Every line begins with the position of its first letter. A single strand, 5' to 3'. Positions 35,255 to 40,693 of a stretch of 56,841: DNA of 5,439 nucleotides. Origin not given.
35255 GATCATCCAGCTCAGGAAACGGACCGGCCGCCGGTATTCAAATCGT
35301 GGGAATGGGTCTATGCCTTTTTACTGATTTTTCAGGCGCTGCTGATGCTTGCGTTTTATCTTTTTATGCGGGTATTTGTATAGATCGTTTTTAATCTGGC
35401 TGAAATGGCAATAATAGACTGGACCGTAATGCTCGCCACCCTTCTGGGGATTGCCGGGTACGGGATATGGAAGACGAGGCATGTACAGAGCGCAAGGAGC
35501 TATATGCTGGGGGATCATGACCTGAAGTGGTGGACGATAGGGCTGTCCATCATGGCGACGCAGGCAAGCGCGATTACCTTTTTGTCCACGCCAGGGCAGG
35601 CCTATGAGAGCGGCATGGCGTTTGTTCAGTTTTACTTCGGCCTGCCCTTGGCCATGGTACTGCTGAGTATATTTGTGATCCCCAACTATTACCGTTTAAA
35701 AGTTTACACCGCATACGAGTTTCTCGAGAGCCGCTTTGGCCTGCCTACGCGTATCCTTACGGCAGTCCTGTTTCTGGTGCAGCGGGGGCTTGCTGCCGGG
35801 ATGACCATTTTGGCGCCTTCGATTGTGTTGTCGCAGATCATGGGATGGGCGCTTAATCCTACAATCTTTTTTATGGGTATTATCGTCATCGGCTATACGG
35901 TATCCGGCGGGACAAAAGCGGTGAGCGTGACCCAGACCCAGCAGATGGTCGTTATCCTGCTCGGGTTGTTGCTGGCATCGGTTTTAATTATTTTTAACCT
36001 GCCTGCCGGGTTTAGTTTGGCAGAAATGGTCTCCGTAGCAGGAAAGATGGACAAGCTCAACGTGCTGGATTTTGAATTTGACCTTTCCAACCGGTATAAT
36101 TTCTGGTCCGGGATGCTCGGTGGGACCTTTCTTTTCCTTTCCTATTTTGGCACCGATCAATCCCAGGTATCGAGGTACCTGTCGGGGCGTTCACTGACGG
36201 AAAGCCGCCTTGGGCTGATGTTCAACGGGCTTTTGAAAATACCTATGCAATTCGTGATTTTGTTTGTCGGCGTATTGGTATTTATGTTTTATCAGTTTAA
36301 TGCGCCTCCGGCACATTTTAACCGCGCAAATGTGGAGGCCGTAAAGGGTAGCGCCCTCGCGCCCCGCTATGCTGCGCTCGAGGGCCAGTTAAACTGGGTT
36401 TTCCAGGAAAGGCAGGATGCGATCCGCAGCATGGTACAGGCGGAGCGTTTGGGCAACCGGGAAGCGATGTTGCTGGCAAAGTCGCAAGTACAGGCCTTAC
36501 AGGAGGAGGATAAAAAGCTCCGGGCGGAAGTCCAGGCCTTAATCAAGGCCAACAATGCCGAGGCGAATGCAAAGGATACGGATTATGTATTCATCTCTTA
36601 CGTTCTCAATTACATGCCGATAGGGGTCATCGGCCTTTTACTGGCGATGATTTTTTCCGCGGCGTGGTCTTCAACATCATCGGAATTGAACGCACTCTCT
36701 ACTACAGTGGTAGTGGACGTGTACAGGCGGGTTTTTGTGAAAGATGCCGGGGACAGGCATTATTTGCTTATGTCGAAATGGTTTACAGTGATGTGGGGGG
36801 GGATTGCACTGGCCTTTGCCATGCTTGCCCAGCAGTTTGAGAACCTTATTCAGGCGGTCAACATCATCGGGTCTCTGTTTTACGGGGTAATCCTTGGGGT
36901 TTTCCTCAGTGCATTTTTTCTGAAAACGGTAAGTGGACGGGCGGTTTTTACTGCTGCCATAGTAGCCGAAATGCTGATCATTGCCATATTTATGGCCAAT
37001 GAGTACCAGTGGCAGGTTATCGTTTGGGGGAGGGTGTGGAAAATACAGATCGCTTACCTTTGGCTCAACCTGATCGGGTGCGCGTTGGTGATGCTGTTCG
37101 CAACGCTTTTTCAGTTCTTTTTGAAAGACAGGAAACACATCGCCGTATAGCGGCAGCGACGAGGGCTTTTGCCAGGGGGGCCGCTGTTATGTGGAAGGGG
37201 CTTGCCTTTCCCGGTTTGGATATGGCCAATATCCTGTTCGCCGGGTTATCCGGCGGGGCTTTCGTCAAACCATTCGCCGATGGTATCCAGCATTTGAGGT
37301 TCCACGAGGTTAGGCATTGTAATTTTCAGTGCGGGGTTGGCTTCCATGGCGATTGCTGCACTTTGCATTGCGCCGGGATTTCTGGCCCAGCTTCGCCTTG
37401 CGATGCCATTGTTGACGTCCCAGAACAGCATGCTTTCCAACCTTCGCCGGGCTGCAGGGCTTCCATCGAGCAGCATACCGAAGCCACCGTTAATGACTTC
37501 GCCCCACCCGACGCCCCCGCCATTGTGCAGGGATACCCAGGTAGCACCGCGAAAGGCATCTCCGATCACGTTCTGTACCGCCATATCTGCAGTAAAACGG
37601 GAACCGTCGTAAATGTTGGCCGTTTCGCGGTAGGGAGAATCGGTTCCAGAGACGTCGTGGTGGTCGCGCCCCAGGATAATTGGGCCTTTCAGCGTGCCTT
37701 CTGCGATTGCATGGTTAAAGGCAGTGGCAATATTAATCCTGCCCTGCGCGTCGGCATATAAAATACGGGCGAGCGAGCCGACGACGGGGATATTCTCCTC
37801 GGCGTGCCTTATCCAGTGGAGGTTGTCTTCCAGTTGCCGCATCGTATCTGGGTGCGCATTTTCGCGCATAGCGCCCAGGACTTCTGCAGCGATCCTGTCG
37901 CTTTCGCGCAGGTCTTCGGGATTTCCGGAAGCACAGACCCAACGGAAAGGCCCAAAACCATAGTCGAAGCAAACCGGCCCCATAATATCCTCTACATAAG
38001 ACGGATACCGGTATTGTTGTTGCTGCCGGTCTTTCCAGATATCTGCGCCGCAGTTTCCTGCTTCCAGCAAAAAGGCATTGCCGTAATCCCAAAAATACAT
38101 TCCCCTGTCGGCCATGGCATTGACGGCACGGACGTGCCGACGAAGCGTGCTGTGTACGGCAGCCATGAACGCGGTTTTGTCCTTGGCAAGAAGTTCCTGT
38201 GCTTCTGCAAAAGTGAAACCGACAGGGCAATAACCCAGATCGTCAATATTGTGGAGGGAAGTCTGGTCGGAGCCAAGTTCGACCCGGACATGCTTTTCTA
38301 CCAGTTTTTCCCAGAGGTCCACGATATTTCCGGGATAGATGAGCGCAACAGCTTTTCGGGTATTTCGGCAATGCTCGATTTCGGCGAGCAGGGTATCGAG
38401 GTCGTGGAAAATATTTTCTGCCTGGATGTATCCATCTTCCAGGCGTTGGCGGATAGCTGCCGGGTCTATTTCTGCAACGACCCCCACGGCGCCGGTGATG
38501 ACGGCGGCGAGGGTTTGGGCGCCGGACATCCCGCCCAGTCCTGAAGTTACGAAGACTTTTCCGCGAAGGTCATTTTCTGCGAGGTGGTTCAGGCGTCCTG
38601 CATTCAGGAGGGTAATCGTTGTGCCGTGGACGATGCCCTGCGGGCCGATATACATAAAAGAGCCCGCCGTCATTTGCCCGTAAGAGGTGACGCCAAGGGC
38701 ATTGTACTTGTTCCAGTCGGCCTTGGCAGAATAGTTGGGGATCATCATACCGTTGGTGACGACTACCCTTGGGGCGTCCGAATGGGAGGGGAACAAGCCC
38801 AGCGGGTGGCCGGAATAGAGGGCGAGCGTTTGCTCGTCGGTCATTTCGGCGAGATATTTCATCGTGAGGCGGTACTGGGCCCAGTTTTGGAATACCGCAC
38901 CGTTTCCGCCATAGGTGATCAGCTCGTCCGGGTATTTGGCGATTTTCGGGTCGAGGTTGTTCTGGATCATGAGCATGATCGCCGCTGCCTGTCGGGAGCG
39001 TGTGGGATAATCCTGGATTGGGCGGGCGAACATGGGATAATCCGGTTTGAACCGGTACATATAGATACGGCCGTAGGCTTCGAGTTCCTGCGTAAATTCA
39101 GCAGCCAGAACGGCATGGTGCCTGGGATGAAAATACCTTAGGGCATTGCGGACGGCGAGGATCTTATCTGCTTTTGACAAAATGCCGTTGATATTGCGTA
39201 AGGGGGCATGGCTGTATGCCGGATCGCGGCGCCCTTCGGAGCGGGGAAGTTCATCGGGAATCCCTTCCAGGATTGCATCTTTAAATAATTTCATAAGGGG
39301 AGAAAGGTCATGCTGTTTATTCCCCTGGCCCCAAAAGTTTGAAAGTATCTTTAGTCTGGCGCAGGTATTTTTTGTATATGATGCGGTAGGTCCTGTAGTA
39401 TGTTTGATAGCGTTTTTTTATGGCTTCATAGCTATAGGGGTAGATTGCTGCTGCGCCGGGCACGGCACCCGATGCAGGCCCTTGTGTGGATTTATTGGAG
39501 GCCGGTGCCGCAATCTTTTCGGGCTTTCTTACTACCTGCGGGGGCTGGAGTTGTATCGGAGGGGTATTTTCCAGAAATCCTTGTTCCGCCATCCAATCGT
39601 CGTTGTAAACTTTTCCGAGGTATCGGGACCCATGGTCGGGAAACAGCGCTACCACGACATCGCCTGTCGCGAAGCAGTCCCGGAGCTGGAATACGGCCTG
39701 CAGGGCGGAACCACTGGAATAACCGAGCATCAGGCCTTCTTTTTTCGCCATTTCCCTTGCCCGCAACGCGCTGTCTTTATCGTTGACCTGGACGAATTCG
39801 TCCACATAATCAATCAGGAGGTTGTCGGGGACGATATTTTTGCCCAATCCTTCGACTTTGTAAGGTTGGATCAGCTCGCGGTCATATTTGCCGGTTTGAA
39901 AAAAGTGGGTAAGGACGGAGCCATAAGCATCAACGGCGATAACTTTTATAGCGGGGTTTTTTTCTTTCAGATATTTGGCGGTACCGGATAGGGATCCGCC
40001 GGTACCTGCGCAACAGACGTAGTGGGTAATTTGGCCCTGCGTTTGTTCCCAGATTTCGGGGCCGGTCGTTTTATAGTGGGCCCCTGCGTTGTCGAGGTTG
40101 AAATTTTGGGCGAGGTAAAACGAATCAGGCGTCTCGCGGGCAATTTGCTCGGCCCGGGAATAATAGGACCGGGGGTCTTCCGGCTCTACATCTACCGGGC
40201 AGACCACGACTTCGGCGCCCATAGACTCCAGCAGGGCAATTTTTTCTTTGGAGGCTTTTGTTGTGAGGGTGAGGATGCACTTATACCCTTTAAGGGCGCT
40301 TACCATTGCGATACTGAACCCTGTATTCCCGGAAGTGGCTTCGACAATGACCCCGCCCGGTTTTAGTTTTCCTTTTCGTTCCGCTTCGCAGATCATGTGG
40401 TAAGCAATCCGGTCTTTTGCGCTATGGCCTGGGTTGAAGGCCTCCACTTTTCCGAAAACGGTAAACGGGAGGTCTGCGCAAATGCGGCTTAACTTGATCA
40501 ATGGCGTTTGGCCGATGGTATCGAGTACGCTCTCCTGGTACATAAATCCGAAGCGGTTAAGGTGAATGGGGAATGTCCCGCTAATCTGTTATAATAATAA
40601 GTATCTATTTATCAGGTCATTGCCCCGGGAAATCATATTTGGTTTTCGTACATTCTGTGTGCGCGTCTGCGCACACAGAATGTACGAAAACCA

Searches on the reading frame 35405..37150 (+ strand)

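Call 7: search_protein_families(library=pfam, proteins=[window:35405-37150:+], max_evalue=0.001)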
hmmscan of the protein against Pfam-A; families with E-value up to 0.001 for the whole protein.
window:35405-37150:+ (581 aa): 1 family
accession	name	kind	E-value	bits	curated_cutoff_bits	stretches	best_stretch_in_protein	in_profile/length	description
PF00474.23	SSF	-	2.1e-37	129.4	22.8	2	33-297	1-259/406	Sodium:solute symporter family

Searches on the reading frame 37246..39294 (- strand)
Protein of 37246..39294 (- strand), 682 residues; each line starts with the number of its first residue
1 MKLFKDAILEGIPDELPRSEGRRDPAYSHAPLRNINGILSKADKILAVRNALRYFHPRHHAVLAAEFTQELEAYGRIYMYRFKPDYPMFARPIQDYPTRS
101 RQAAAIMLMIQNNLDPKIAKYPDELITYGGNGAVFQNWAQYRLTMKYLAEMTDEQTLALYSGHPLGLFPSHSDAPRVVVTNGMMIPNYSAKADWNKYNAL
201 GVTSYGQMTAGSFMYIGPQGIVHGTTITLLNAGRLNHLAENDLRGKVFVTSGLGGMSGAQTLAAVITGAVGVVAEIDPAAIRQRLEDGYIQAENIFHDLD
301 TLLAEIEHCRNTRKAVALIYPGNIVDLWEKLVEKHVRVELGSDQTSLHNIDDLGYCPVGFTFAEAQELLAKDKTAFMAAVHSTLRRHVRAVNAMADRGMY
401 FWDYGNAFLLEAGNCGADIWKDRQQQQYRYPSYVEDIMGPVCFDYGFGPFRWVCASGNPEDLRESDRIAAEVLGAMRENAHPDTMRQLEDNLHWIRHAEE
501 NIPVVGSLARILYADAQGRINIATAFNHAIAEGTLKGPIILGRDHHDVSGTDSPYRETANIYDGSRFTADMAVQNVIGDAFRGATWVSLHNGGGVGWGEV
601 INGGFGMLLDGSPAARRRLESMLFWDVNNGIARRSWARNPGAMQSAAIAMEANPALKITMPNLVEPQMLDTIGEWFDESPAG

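Call 49: search_protein_families(library=pfam, proteins=[window:37246-39294:-], max_evalue=0.0001)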
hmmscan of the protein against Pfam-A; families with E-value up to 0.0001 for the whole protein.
window:37246-39294:- (682 aa): 3 families
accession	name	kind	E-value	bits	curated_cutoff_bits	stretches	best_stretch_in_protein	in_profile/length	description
PF17392.7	Urocanase_C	-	9.9e-85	283.3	23.6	1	443-646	3-194/196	Urocanase C-terminal domain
PF01175.24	Urocanase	-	1.6e-71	240.7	23.2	1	217-437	1-209/209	Urocanase Rossmann-like domain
PF17391.7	Urocanase_N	-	9e-56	187.6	23.2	1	89-214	2-127/127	Urocanase N-terminal domain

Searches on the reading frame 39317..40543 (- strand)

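Call 49: search_protein_families(library=pfam, proteins=[window:39317-40543:-], max_evalue=0.0001)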
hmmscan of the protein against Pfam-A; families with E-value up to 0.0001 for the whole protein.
window:39317-40543:- (408 aa): 1 family
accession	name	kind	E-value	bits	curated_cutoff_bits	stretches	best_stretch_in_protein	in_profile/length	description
PF00291.31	PALP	-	2.4e-74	250.8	35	1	7-303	2-295/295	Pyridoxal-phosphate dependent enzyme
